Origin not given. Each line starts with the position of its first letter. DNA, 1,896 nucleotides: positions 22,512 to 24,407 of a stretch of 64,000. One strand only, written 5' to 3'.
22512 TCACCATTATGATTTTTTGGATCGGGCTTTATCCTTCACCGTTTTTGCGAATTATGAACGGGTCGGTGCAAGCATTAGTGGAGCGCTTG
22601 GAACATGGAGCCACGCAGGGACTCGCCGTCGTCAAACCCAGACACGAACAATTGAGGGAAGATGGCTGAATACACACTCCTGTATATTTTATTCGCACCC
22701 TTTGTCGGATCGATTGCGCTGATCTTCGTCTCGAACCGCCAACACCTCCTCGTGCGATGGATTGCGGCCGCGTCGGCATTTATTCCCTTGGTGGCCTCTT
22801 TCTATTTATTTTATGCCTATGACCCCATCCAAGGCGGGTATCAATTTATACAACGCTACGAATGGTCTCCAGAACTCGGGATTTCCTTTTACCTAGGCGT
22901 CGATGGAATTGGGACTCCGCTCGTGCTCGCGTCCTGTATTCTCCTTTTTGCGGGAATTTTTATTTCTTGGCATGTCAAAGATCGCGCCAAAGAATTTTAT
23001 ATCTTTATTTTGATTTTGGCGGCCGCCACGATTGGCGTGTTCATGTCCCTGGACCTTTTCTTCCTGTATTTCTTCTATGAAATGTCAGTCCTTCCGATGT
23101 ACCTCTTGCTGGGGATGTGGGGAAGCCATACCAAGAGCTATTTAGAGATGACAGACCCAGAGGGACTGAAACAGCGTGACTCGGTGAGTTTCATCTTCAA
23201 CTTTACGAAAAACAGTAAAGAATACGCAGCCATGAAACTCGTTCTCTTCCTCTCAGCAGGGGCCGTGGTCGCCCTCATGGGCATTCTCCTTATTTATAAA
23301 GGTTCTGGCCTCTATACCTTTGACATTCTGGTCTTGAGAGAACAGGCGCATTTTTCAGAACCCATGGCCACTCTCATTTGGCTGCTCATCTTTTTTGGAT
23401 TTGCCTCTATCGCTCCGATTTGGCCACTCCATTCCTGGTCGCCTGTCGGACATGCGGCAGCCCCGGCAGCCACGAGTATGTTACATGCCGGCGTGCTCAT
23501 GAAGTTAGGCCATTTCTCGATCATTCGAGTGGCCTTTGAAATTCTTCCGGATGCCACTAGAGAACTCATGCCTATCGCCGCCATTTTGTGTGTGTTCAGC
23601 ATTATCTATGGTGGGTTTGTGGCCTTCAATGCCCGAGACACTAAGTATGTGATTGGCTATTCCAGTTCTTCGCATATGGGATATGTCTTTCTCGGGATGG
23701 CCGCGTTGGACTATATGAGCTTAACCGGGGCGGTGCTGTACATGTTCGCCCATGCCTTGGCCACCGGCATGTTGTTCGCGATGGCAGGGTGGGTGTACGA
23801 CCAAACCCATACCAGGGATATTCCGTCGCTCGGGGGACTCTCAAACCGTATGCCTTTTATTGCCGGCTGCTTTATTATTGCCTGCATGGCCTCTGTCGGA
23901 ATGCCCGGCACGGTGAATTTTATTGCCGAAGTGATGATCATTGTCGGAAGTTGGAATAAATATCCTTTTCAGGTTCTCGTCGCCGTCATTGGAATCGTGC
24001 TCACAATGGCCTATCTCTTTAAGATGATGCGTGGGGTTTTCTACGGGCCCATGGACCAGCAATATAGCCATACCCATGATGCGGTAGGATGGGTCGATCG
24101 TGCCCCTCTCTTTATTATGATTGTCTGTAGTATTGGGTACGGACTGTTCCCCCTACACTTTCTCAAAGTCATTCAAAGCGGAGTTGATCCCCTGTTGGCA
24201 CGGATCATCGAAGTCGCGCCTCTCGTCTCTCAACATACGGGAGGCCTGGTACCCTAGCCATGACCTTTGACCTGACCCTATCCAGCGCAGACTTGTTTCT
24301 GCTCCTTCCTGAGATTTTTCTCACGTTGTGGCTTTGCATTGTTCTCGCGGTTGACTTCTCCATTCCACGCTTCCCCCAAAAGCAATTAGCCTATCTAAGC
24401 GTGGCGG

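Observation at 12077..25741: Complex I operon with two adjacent NuoM-type subunits ('2M' architecture)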

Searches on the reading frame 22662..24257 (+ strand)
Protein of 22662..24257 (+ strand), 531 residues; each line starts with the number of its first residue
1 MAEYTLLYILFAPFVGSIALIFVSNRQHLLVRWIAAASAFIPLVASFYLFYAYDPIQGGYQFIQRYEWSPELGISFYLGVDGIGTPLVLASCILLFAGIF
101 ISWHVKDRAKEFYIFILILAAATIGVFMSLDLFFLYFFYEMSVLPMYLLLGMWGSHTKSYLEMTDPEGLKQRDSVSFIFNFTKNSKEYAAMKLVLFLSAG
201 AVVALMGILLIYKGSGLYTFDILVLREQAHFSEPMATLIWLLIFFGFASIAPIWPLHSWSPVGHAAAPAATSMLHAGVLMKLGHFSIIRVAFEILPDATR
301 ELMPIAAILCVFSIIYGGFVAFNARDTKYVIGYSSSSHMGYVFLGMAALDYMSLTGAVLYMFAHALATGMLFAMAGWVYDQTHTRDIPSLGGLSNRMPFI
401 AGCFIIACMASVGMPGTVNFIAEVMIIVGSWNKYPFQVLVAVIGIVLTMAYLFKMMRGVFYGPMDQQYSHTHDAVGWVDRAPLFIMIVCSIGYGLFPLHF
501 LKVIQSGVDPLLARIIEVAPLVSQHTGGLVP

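Call 4: search_protein_families(library=pfam, proteins=[window:22662-24257:+])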
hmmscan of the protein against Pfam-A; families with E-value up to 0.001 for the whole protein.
window:22662-24257:+ (531 aa): 1 family
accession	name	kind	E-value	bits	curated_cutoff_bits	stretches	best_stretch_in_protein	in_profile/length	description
PF00361.26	Proton_antipo_M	-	4.2e-56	190.7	21.5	1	179-448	24-294/294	NADH:quinone oxidoreductase/Mrp antiporter, TM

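Call 6: search_protein_families(library=ncbifam, proteins=[window:22662-24257:+])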
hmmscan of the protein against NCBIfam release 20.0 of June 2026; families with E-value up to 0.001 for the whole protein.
window:22662-24257:+ (531 aa): 69 families (the best 25 are shown)
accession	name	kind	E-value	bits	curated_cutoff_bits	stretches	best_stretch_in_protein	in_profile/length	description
TIGR01972.1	NDH_I_M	subfamily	4.6e-130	434.5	263.8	1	8-513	3-484/486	NADH-quinone oxidoreductase subunit M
NF004499.0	PRK05846.1-3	equivalog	3.4e-99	332.9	585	2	185-514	161-487/502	NADH-quinone oxidoreductase subunit M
NF004500.0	PRK05846.1-4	equivalog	4.9e-99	332.4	550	1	7-520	8-511/525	NADH-quinone oxidoreductase subunit M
NF009212.0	PRK12561.1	subfamily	3.8e-97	326.2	645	2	184-518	160-502/531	NAD(P)H-quinone oxidoreductase subunit 4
NF004505.0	PRK05846.2-5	equivalog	8.8e-88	295.3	700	2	180-515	147-485/508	NADH-quinone oxidoreductase subunit M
NF004501.0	PRK05846.1-5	subfamily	4.2e-86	289.7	598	2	185-516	160-488/492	NADH-quinone oxidoreductase subunit M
NF005060.0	PRK06473.1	equivalog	5.5e-86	289.3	747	2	184-519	153-489/500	NADH-quinone oxidoreductase subunit M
NF004498.0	PRK05846.1-1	equivalog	2.6e-84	283.9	614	2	184-508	165-493/509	NADH-quinone oxidoreductase subunit M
NF002713.0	PRK02546.1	subfamily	1.9e-82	277.5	827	2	184-523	163-510/533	NAD(P)H-quinone oxidoreductase subunit 4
NF005611.0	PRK07363.1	equivalog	2.3e-78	264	764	2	181-520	150-490/501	NADH-quinone oxidoreductase subunit M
NF004506.0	PRK05846.2-6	equivalog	6.9e-74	249.9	789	2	183-514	162-492/493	NADH-quinone oxidoreductase subunit M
NF004504.0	PRK05846.2-3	equivalog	5.4e-71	240.1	785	2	183-504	166-486/499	NADH-quinone oxidoreductase subunit M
NF004502.0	PRK05846.2-1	equivalog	9.5e-59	199.5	791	2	181-499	163-485/500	NADH-quinone oxidoreductase subunit M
NF006419.0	PRK08668.1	equivalog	1.9e-47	162.4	617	2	178-506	138-476/613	NADH dehydrogenase subunit M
NF005818.0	PRK07691.1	equivalog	2.4e-43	148.9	586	2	189-512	159-484/496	Na+/H+ antiporter subunit D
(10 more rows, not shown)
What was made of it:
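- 22662..24257 (+): nuoM' (M', 531 aa), the second NuoM-type subunit. It lacks the TM7 lysine. The next-best non-NuoM models score 149 bits or less (MrpD) and 137 bits (HyfB) (call 6).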

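Call 19: search_solved_structures(query=window:22662-24257:+, max_evalue=1e-20)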
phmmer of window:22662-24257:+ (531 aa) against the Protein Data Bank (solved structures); distinct sequences matched with E-value up to 1e-20: 39.
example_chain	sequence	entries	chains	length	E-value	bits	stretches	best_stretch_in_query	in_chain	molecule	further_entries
6hum_D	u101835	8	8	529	1.4e-71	245.2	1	185-526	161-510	NAD(P)H-quinone oxidoreductase chain 4 1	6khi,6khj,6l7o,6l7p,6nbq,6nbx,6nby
8qby_M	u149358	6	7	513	8.8e-70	239.3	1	7-497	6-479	NADH dehydrogenase subunit M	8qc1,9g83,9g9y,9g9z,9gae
7ar7_M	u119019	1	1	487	7.1e-65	223.1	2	187-511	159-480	NADH-ubiquinone oxidoreductase chain 4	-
7aqw_M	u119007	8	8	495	7.3e-65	223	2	186-511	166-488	NADH-ubiquinone oxidoreductase chain 4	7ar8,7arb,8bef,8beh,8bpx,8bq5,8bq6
7aqq_M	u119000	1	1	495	2.4e-64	221.3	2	187-511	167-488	NADH-ubiquinone oxidoreductase chain 4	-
7a23_M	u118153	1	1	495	2.8e-63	217.8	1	186-511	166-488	Nad4m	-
8e73_4M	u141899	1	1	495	2e-62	215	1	186-505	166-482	Nad4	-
3rko_M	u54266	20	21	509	5.3e-61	210.3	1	7-508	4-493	NADH-QUINONE OXIDOREDUCTASE SUBUNIT M | NADH dehydrogenase I subunit M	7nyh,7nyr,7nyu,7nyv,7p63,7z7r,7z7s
7p61_M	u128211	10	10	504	6.6e-61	210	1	7-507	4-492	NADH dehydrogenase I subunit M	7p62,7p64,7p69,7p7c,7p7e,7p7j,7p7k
8e9g_M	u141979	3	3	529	8.4e-59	203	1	187-518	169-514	NADH-quinone oxidoreductase, M subunit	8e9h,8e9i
6tjv_D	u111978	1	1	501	1.3e-55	192.5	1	186-506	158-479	NADH dehydrogenase subunit 4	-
9grx_D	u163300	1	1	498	4.1e-55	190.9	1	186-504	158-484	NAD(P)H-quinone oxidoreductase chain 4, chloroplastic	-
7eu3_D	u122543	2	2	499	2.7e-52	181.6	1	186-513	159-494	NAD(P)H-quinone oxidoreductase chain 4, chloroplastic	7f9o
7wff_D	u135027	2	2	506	2e-49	172.1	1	186-513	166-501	NAD(P)H-quinone oxidoreductase chain 4, chloroplastic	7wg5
7zm7_4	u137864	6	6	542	1.9e-41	145.7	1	186-502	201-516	NADH-ubiquinone oxidoreductase chain 4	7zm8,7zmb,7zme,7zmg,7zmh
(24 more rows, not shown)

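Call 22: find_homologous_proteins(query=window:22662-24257:+, max_evalue=1e-30)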
Query window:22662-24257:+ (531 aa): 2264 proteins with E <= 1e-30 among 8000 candidates; the best 120 are listed.
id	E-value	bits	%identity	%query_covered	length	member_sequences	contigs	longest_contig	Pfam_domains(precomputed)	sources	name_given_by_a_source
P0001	0.0e+0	1178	100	100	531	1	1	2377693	PF00361.26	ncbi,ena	-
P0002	0.0e+0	1032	86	100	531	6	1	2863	PF00361.26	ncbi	-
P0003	0.0e+0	1018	85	100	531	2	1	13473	PF00361.26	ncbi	-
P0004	5.2e-298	1007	84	100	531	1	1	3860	PF00361.26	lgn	-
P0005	2.8e-295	998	83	99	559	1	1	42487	PF00361.26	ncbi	-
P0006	3.0e-295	998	84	99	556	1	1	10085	PF00361.26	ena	-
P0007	3.5e-295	998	85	99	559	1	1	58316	PF00361.26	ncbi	ncbi:MAG: complex I subunit 4 family protein [Nitrospiraceae bacterium]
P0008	1.3e-294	996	83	99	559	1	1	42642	PF00361.26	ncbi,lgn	-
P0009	1.6e-294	996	83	99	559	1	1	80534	PF00361.26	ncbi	-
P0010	3.6e-294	995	83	100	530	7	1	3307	PF00361.26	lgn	-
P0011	1.0e-293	993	83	100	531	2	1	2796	PF00361.26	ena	-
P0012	2.3e-293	992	83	100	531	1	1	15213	PF00361.26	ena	-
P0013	3.1e-293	992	83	99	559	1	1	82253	PF00361.26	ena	-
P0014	3.7e-293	991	83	100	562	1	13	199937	PF00361.26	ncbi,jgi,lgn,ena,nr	ncbi:MAG: NADH-quinone oxidoreductase subunit M [Nitrospira sp.]|nr:NADH-quinone oxidoreductase subu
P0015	1.2e-292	990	84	99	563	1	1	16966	PF00361.26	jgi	jgi:NADH-quinone oxidoreductase subunit M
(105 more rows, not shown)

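Call 23: find_encoding_contigs(protein=P0001, flank=2000, max_places=3)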
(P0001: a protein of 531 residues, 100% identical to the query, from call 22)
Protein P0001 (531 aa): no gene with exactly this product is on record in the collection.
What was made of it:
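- Tried and rejected: Organism name. find_encoding_contigs on the exact M' sequence found no record (call 23).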

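Call 34: search_protein_representatives(protein=window:22662-24257:+)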
Query: 531 residues. Proteins with E-value up to 0.001 (for the whole library): 33923; up to 1e-10: 14720; up to 1e-30: 2022. The best 150 are listed.
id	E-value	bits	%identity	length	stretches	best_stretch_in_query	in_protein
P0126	7.3e-189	645.5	57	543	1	3-527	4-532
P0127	3.2e-188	643.3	72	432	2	195-529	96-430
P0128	4.7e-161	553.7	70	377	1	3-373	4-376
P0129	7.8e-150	516.7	87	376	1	107-385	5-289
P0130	1.3e-125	436.7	88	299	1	236-454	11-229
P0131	2.3e-121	422.7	45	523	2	185-518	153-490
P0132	4.9e-114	398.5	42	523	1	8-516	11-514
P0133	3.4e-112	392.4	45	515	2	185-519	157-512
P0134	2.4e-109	383.1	85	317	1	70-291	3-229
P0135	1.4e-103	364.1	69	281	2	138-360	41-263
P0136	3.9e-102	359.3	41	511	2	184-516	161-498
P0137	1.9e-101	357.0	51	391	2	185-513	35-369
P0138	2.2e-95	337.0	39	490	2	185-512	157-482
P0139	4.9e-94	332.5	76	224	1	339-524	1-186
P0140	8.8e-94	331.7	38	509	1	8-501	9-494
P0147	5.3e-86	306.0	38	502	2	185-514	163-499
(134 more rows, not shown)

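Call 40: find_encoding_contigs(protein=P0132, flank=10000, max_places=2)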
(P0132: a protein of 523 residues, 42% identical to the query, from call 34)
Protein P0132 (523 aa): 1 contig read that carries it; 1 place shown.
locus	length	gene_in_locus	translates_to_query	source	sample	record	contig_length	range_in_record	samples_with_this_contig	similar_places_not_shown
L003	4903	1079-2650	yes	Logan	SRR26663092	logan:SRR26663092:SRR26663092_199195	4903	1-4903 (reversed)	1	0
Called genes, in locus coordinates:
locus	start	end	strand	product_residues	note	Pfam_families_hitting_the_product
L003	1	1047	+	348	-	?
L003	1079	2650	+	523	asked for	PF00361:Proton_antipo_M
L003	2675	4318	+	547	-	PF00361:Proton_antipo_M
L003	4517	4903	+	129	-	?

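Call 41: find_related_loci(query=window:22662-24257:+, collection=genome_contigs, flank=10000)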
Query window:22662-24257:+ (531 aa) in genome_contigs; peptide patterns used: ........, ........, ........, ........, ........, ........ (x = any residue, [..] = any of these).
599 stretches matched a pattern (row limit reached: there are more); 404 encode a relative of the query (tblastn E <= 1e-3); the best 80 are kept; 80 distinct loci.
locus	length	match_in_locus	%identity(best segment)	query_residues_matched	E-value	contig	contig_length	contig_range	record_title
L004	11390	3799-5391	87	1-531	0e+0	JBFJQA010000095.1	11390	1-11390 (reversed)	MAG: Nitrospiraceae bacterium isolate Mix_sand18.2022.04.D.77 k141_148799_length_11390_cov_12.0000, whole genome shotgun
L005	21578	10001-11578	83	1-526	0e+0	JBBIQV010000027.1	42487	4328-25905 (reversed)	MAG: Nitrospiraceae bacterium isolate PGF172224_bin_334 NODE_411_length_42487_cov_8.646446, whole genome shotgun sequenc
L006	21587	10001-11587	83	1-529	0e+0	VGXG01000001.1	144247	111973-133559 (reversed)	MAG: Nitrospira sp. isolate K_Offshore_80m_m2_121 K_Offshore_80m_m2_121_Ga0194132_10000132, whole genome shotgun sequenc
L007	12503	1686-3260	83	1-525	0e+0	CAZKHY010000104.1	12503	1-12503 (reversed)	MAG TPA_asm: uncultured Nitrospira sp. isolate SRP093762_co1_15 genome assembly, contig: NODE_2937_length_12503_cov_13.5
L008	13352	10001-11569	84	1-523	0e+0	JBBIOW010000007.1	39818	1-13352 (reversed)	MAG: Nitrospiraceae bacterium isolate PGS172224_bin_289 NODE_1192_length_39818_cov_4.383925, whole genome shotgun sequen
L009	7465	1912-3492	83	1-527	0e+0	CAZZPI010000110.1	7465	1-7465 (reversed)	MAG TPA_asm: uncultured Nitrospiraceae bacterium isolate binchicken_co107_59 genome assembly, contig: NODE_21085_length_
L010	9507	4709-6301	83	1-531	0e+0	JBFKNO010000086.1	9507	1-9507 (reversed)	MAG: Nitrospiraceae bacterium isolate Mix_sand22.2022.08.D.83 k141_579186_length_9507_cov_10.0000, whole genome shotgun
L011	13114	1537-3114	82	1-526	0e+0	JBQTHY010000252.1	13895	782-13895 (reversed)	MAG: Nitrospiraceae bacterium isolate SAR15 c_000000144759, whole genome shotgun sequence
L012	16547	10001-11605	82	1-530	0e+0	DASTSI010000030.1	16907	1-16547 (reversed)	MAG TPA_asm: Nitrospira sp. isolate SMAG_U2276 k141_469025, whole genome shotgun sequence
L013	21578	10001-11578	82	1-526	0e+0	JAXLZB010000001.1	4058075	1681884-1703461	MAG: Nitrospiraceae bacterium isolate STL-NOB1 C1.213.fa-1, whole genome shotgun sequence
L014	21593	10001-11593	82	1-531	0e+0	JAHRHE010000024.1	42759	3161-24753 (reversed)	MAG: Nitrospirae bacterium isolate CR_Sed_300A_bin.24 scaffold_179, whole genome shotgun sequence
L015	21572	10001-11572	84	1-525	0e+0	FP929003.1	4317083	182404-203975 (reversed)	Candidatus Nitrospira defluvii chromosome, complete genome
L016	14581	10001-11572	84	1-525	0e+0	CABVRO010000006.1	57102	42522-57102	MAG: uncultured Nitrospira sp. isolate Nitrospira sp. RBC085 genome assembly, contig: MAG085_6, whole genome shotgun seq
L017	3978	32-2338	84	1-527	0e+0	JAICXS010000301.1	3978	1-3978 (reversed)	MAG: Nitrospiraceae bacterium isolate LS_FP_2_bin.130 k141_1708419_length_3978_cov_7.0000, whole genome shotgun sequence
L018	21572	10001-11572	84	1-525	0e+0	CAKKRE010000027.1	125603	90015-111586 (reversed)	Nitrospiraceae bacterium isolate Hainich-H41-bin274-1 genome assembly, contig: H41-bin274_1_Hain_H41_02um_R3_58_length_1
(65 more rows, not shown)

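Call 43: find_encoding_contigs(protein=P0126, flank=10000, max_places=1)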
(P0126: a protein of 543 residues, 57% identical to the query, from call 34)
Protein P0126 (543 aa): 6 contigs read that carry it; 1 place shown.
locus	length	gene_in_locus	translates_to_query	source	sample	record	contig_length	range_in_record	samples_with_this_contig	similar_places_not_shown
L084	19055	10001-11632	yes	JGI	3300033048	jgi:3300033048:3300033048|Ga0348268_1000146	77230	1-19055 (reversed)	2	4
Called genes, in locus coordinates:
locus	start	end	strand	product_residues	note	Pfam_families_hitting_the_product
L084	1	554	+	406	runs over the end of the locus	PF00346:Complex1_49kDa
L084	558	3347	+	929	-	PF13510:Fer2_4, PF10588:NADH-G_4Fe-4S_3, PF12838:Fer4_7 (weak), PF22117:Fer4_Nqo3, PF04879:Molybdop_Fe4S4 (weak), PF00384:Molybdopterin, PF01568:Molydop_binding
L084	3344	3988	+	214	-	PF13484:Fer4_16 (faint), PF12797:Fer4_2 (faint), PF13237:Fer4_10 (weak), PF12837:Fer4_6 (faint), PF12838:Fer4_7, PF13187:Fer4_9 (weak), PF14697:Fer4_21 (weak), PF00037:Fer4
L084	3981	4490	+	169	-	PF00499:Oxidored_q3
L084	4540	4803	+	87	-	PF00420:Oxidored_q2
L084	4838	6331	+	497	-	PF00361:Proton_antipo_M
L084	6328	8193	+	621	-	PF00361:Proton_antipo_M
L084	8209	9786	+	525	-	PF00361:Proton_antipo_M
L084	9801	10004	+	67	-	-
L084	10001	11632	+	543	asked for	PF00361:Proton_antipo_M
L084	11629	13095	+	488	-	PF00361:Proton_antipo_M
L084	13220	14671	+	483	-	PF07386:DUF1499, PF04389:Peptidase_M28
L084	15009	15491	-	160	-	-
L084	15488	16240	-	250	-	PF02498:Bro-N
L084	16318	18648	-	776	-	PF00270:DEAD, PF04851:ResIII, PF18766:SWI2_SNF2, PF22679:T1R_D3-like, PF12008:EcoR124_C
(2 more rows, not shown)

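Call 44: find_encoding_contigs(protein=P0131, flank=10000, max_places=1)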
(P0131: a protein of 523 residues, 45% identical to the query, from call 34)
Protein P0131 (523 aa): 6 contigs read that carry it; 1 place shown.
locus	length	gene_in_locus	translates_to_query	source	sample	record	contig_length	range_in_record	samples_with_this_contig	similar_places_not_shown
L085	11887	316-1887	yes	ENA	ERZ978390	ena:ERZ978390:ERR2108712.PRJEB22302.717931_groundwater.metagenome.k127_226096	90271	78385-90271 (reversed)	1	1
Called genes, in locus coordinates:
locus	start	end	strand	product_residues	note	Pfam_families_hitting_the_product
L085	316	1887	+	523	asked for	PF00361:Proton_antipo_M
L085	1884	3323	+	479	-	PF00361:Proton_antipo_M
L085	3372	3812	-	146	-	PF00672:HAMP (weak)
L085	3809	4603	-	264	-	PF11249:DUF3047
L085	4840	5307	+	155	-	PF03061:4HBT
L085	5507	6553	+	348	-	PF13180:PDZ_2 (weak), PF17820:PDZ_6 (weak)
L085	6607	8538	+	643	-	PF02602:HEM4, PF01208:URO-D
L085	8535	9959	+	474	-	PF01266:DAO (weak), PF01593:Amino_oxidase, PF13450:NAD_binding_8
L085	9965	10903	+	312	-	PF00762:Ferrochelatase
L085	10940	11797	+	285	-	PF04055:Radical_SAM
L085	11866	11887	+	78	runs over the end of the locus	PF00462:Glutaredoxin (weak), PF02798:GST_N (weak), PF13417:GST_N_3, PF13409:GST_N_2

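Call 45: find_encoding_contigs(protein=P0133, flank=10000, max_places=1)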
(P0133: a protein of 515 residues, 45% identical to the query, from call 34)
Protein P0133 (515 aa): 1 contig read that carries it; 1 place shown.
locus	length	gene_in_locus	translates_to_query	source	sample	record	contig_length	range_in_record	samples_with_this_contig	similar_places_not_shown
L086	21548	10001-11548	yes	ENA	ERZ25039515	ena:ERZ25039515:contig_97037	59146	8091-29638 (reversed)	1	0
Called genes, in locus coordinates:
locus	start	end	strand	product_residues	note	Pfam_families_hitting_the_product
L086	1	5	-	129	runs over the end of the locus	PF02388:FemAB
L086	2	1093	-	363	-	PF02388:FemAB, PF13480:Acetyltransf_6, PF02388:FemAB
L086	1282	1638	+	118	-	PF00507:Oxidored_q4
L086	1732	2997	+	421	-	PF00146:NADHdh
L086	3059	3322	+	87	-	PF00499:Oxidored_q3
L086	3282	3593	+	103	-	PF00499:Oxidored_q3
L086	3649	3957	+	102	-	PF00420:Oxidored_q2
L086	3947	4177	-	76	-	-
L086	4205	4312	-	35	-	-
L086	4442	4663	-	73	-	-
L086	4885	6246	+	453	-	PF00361:Proton_antipo_M, PF06455:NADH5_C (weak)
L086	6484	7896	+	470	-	PF00361:Proton_antipo_M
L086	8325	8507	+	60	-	-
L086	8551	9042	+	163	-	-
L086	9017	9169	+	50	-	-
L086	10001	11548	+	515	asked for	PF00361:Proton_antipo_M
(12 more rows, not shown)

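Call 46: find_encoding_contigs(protein=P0147, flank=10000, max_places=1)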
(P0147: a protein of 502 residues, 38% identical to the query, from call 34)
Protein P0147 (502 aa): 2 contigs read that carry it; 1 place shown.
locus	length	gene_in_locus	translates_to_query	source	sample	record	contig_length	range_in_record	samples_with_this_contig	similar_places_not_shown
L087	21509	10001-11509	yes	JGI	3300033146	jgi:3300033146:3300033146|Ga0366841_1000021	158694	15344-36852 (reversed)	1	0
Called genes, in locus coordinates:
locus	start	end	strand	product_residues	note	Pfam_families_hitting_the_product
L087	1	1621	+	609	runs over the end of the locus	PF01558:POR, PF01855:POR_N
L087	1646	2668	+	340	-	PF02775:TPP_enzyme_C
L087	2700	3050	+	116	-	PF00507:Oxidored_q4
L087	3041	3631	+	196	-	PF01058:Oxidored_q6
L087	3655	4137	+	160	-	PF00329:Complex1_30kDa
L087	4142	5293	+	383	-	PF00346:Complex1_49kDa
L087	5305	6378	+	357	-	PF00146:NADHdh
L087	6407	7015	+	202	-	PF13183:Fer4_8 (faint), PF13484:Fer4_16 (faint), PF12837:Fer4_6 (faint), PF13237:Fer4_10 (faint), PF12838:Fer4_7 (weak), PF13187:Fer4_9 (weak), PF00037:Fer4 (weak)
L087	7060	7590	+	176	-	PF00499:Oxidored_q3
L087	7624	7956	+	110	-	PF00420:Oxidored_q2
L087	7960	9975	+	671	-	PF00662:Proton_antipo_N, PF00361:Proton_antipo_M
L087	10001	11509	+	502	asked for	PF00361:Proton_antipo_M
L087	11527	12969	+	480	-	PF00361:Proton_antipo_M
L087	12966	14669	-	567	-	PF01336:tRNA_anti-codon, PF00152:tRNA-synt_2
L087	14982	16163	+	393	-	PF00108:Thiolase_N, PF02803:Thiolase_C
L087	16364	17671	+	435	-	PF03219:TLC, PF07690:MFS_1 (weak), PF03219:TLC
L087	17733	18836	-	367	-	PF03462:PCRF, PF00472:RF-1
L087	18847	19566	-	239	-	PF13181:TPR_8 (faint)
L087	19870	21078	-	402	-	PF03916:NrfD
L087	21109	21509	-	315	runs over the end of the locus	PF12837:Fer4_6 (faint), PF13247:Fer4_11, PF00037:Fer4 (weak), PF12797:Fer4_2 (weak), PF13237:Fer4_10, PF12838:Fer4_7 (weak), PF13187:Fer4_9 (weak), PF13247:Fer4_11, +1 more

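Call 70: predict_structure(alignment_id=A1)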
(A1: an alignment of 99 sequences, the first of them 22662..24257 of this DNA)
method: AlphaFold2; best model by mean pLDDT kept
length: 531 residues; sequences in the alignment: 99
mean_pLDDT: 93.1   pTM: 0.92
mean pLDDT of the five models: 93.1, 92.6, 92.4, 92.2, 91.7
residues with pLDDT >= 90: 459; 70-90: 37; 50-70: 21; < 50: 14
segments of 3 or more residues with pLDDT < 50: 519-531
pLDDT, mean of each block of 10 residues (from residue 1): 92 98 97 98 98 96 97 98 98 98 96 98 98 98 95 81 71 56 78 91 98 98 97 98 96 85 91 96 98 97 95 94 94 96 97 98 98 96 94 97 98 97 98 98 98 97 94 95 97 98 97 77 46 46
secondary structure, 60 per line:
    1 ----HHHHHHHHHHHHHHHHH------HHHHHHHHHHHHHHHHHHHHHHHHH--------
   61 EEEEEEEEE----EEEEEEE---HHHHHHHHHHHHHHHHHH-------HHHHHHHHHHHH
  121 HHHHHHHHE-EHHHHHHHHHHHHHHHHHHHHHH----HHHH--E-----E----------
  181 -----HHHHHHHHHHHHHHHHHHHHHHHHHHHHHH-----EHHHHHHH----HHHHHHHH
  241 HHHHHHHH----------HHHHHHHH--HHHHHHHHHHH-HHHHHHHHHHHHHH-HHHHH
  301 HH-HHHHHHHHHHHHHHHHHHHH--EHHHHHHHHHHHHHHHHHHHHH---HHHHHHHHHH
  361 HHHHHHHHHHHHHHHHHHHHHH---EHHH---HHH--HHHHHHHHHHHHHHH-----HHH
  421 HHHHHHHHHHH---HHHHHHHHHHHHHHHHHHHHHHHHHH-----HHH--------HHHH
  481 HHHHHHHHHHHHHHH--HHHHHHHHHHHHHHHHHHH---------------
elements in order: H5-21 H28-52 E61-69 E74-80 H84-101 H109-128 H132-153 H158-161 H186-215 H222-228 H233-248 H259-266 H269-279 H281-294 H296-302 H304-323 H327-347 H351-382 H398-412 H418-431 H435-460 H477-495 H498-516
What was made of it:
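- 23124..23204 (+): 27-residue insertion in M' (S155-F181) in the TM5-TM6 loop. The model predicts a low-confidence loop here, with pLDDT 56-81 (call 70).
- The M' insertion is a low-confidence loop that may be ordered only by a partner (call 70).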
